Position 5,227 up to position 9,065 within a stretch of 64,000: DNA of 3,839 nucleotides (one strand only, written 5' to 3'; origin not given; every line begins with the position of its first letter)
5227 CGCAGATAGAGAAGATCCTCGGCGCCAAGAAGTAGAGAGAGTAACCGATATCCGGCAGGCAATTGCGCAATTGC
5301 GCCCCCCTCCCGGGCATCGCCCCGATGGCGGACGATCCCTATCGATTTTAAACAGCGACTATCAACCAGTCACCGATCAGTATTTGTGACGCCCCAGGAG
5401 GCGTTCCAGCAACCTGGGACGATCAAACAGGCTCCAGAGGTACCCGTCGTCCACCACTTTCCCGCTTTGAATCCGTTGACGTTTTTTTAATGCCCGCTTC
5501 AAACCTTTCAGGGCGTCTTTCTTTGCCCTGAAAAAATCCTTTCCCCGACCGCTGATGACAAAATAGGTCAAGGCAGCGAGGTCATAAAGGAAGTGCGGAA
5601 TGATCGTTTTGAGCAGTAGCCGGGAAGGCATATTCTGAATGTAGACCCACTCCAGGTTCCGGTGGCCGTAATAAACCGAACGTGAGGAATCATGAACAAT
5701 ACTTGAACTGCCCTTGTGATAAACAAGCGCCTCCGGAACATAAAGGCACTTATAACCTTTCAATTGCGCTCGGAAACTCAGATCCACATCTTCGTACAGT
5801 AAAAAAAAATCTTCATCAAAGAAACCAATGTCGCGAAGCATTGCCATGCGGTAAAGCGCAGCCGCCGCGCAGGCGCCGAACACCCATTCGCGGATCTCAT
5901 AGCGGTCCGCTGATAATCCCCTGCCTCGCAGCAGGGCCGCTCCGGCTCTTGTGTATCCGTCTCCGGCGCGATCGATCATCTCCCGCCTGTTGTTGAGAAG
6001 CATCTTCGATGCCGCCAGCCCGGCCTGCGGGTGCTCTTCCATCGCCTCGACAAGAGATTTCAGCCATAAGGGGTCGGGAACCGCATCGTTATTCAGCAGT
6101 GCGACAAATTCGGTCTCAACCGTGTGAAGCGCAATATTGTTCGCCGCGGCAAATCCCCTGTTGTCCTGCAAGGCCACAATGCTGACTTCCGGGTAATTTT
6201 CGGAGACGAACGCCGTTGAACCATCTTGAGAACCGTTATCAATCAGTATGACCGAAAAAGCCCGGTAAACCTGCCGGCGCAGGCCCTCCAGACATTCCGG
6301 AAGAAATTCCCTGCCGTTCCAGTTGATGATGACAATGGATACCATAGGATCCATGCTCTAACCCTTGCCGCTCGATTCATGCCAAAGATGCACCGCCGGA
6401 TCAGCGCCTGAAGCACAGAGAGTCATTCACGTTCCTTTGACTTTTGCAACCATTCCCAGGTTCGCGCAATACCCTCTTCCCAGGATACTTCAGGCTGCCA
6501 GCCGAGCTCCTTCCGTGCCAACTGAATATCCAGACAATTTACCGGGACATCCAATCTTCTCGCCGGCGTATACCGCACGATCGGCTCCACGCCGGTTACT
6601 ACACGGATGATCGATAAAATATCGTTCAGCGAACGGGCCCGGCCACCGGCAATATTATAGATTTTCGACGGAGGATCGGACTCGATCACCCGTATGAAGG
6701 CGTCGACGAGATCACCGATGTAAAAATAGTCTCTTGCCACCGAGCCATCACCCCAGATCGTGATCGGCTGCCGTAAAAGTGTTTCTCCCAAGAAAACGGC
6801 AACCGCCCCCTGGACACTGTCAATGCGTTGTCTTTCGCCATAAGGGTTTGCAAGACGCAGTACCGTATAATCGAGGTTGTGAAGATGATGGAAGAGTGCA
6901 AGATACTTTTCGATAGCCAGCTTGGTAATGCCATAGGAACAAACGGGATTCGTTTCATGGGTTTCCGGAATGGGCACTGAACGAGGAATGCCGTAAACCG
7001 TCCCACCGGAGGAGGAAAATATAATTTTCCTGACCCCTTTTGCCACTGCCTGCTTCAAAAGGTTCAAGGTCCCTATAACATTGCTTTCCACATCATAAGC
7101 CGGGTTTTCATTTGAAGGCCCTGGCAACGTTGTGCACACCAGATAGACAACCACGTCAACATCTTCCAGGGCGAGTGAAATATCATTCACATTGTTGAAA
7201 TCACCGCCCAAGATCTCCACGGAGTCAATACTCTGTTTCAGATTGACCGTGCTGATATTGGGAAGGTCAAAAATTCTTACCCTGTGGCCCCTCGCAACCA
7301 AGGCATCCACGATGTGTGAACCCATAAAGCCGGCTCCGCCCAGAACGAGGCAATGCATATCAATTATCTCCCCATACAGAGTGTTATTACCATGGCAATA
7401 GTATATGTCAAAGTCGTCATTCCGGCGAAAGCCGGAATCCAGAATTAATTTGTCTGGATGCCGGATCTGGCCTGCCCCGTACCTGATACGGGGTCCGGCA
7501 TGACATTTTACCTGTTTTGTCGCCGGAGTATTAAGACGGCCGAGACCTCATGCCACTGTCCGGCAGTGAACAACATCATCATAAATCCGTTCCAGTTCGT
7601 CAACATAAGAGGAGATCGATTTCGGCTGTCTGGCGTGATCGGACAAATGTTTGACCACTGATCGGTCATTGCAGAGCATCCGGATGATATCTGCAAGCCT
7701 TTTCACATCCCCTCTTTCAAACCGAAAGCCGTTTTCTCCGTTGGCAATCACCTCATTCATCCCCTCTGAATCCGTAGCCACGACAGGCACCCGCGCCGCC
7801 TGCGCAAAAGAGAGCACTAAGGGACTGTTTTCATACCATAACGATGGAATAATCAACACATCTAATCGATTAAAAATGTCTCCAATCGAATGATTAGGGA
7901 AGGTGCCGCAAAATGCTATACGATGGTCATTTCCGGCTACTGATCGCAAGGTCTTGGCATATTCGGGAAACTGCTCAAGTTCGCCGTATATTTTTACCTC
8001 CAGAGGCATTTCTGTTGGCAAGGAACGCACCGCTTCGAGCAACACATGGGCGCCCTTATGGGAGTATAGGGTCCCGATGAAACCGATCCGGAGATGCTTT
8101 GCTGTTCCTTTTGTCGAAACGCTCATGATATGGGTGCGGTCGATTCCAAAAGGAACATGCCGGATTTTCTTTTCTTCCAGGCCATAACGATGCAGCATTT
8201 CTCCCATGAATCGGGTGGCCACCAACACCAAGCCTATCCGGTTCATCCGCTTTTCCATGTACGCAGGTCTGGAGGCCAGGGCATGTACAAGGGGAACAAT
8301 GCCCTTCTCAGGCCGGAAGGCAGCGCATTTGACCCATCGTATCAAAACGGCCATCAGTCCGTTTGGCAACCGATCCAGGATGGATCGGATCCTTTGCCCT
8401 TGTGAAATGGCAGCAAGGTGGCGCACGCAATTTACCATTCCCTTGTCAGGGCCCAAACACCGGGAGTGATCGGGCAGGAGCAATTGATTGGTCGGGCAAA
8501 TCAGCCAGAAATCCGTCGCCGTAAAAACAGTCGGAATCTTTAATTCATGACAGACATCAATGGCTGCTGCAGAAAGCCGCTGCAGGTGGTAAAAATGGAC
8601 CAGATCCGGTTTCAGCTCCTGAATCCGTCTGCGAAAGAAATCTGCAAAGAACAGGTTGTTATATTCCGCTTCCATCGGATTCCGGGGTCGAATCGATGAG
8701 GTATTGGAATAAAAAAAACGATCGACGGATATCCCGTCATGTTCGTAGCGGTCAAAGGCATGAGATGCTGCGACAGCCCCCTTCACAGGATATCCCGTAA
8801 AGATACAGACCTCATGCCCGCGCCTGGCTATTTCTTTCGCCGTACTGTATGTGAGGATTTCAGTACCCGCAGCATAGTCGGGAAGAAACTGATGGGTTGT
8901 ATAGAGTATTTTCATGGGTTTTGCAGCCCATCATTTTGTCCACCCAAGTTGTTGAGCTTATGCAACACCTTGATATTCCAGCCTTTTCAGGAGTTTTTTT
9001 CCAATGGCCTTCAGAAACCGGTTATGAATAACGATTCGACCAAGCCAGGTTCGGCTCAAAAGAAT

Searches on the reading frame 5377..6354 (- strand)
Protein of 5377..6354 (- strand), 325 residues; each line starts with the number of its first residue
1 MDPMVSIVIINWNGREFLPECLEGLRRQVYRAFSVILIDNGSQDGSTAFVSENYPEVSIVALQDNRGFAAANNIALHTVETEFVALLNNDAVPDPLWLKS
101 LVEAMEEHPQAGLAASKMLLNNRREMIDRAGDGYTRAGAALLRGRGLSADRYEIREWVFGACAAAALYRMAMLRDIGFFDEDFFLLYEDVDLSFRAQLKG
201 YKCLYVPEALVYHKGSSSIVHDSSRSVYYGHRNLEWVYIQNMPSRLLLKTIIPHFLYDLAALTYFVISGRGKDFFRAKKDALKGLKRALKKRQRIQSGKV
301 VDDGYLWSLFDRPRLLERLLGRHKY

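Call 12: search_protein_families(library=pfam, proteins=[window:5377-6354:-], max_evalue=0.0001)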
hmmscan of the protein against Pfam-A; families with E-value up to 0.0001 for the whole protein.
window:5377-6354:- (325 aa): 4 families
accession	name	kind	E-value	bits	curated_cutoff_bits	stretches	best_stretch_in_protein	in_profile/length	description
PF00535.33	Glycos_transf_2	-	1.2e-22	81.1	23.3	1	6-173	1-164/168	Glycosyl transferase family 2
PF13641.12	Glyco_tranf_2_3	-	2.9e-18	67.2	27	1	3-215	1-213/230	Glycosyltransferase like family 2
PF13632.12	Glyco_trans_2_3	-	5.1e-11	43.2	27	1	84-220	2-130/198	Glycosyl transferase family group 2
PF10111.15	Glyco_tranf_2_2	-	4.3e-06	26.9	27.3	1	7-220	4-223/276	Glycosyltransferase like family 2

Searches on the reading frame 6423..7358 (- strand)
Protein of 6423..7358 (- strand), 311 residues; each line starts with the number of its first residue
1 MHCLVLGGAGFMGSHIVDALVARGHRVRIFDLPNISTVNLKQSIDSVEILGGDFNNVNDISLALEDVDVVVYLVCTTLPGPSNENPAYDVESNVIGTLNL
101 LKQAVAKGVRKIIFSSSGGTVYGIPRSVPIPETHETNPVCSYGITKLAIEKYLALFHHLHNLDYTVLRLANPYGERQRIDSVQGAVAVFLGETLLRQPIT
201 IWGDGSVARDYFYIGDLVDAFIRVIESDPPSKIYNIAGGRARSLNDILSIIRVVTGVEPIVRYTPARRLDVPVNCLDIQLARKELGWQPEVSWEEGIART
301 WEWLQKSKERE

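Call 12: search_protein_families(library=pfam, proteins=[window:6423-7358:-], max_evalue=0.0001)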
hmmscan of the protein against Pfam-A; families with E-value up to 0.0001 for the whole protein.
window:6423-7358:- (311 aa): 7 families
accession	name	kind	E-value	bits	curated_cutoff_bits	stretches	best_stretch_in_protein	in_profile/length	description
PF01370.27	Epimerase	-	1.7e-46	159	20.9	1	4-237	2-240/240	NAD dependent epimerase/dehydratase family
PF16363.11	GDP_Man_Dehyd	-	2.1e-41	142.9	27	1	4-299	1-331/332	GDP-mannose 4,6 dehydratase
PF01073.25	3Beta_HSD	-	1.4e-21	77.2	22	1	4-222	1-226/280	3-beta hydroxysteroid dehydrogenase/isomerase family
PF13460.12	NAD_binding_10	-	1e-13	52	27.2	1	7-171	1-145/184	NAD(P)H-binding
PF05368.20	NmrA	-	4.8e-09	36.7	27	1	4-120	6-110/298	NmrA-like family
PF04321.23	RmlD_sub_bind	-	1.4e-08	34.6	27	1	1-177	1-156/287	RmlD substrate binding domain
PF02719.21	Polysacc_synt_2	-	8e-08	32.2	20.2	1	4-160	2-156/293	Polysaccharide biosynthesis protein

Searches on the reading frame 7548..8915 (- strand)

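Call 12: search_protein_families(library=pfam, proteins=[window:7548-8915:-], max_evalue=0.0001)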
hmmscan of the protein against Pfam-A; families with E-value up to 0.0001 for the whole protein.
window:7548-8915:- (455 aa): 4 families
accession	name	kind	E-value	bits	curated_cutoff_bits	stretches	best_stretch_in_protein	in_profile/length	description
PF00534.26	Glycos_transf_1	-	4.1e-24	85.5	26.4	1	276-430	17-171/172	Glycosyl transferases group 1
PF13692.12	Glyco_trans_1_4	-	9e-24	84.8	27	1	276-417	3-142/142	Glycosyl transferases group 1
PF13439.12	Glyco_transf_4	-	3.1e-17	63.5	28.5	1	17-260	3-168/170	Glycosyltransferase Family 4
PF13579.12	Glyco_trans_4_4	-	7.4e-13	49.6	29.7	1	17-257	2-158/158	Glycosyl transferase 4-like domain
